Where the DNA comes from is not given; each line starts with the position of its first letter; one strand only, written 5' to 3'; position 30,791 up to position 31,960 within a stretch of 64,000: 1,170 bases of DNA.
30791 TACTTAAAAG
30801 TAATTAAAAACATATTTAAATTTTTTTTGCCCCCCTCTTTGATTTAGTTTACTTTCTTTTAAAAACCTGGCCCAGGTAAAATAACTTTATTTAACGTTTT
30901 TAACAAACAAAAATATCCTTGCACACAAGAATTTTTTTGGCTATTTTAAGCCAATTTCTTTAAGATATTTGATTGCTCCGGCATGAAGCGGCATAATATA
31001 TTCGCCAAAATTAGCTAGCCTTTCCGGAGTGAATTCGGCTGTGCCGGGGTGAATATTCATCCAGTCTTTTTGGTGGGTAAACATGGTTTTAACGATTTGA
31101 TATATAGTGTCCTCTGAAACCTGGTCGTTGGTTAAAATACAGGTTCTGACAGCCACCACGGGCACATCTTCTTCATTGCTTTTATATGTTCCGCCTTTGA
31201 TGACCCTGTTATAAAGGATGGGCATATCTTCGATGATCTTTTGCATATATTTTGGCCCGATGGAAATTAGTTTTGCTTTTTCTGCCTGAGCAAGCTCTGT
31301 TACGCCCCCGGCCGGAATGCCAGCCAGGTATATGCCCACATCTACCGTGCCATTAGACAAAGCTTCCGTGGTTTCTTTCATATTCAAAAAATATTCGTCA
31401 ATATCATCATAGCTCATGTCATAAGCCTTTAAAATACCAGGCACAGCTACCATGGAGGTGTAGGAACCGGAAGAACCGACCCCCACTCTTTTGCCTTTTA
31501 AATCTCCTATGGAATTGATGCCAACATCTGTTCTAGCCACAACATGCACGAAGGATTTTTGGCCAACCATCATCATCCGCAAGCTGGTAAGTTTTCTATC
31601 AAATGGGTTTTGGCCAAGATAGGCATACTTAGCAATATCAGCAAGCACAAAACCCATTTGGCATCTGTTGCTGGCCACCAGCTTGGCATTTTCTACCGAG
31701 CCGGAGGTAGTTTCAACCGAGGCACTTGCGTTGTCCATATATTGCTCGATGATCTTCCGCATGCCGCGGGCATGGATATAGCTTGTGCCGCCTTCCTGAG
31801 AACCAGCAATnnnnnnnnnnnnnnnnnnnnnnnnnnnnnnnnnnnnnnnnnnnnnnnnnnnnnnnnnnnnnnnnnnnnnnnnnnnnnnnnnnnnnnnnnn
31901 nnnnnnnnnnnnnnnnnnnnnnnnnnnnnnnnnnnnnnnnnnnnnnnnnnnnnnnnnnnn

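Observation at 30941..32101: Cytoplasmic HTH-TAXI fusion: a solute-binding-protein fold recruited as the sensor of a one-component regulator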

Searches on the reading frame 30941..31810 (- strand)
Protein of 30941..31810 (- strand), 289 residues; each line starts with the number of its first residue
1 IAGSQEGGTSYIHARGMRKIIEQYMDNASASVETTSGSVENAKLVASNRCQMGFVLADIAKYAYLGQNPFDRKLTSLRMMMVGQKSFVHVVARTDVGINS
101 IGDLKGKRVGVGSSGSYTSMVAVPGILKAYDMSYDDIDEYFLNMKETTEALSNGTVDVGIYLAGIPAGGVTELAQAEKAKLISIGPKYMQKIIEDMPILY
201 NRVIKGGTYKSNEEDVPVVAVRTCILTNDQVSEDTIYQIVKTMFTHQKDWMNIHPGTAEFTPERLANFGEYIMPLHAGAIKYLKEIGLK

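Call 81: find_related_loci(query=window:30941-31810:-, collection=metagenome_contigs, flank=3000)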
Query window:30941-31810:- (289 aa) in metagenome_contigs; peptide patterns used: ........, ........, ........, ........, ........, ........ (x = any residue, [..] = any of these).
43 stretches matched a pattern, but none encodes a relative of the query by tblastn (E <= 1e-3).

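Call 83: find_related_loci(query=A3, collection=metagenome_contigs, flank=2500)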
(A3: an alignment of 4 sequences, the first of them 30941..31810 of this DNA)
Query A3 (289 aa) in metagenome_contigs; peptide patterns used: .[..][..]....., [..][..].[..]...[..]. (x = any residue, [..] = any of these).
600 stretches matched a pattern (row limit reached: there are more); 188 encode a relative of the query (tblastn E <= 1e-3); the best 80 are kept; 80 distinct loci.
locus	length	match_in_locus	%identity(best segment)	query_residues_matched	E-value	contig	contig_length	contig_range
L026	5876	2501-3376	41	1-288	2e-67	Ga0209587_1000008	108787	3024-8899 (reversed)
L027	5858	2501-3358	33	1-287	7e-45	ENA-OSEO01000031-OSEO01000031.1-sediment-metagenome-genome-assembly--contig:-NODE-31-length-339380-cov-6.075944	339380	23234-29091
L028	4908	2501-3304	33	19-288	4e-43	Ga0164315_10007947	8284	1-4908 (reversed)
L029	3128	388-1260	31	1-288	2e-43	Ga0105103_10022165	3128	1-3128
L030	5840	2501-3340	32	7-288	3e-43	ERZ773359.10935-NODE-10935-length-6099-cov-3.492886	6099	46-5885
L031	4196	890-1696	31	19-289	5e-43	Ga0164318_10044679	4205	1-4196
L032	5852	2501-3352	31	7-289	8e-43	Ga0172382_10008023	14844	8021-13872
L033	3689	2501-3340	32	8-288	7e-42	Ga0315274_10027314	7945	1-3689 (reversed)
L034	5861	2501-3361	31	1-288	6e-42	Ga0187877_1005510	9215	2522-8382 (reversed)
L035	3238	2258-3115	32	1-287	1e-41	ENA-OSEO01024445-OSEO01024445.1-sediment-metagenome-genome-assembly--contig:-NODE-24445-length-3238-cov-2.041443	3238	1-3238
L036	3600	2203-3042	30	8-288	7e-41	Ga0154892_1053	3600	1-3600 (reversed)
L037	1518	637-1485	30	7-287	3e-41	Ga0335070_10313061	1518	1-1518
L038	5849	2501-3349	30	7-287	1e-40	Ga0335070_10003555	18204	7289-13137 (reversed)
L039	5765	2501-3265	36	31-287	3e-40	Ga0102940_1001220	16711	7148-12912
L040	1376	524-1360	33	8-287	2e-41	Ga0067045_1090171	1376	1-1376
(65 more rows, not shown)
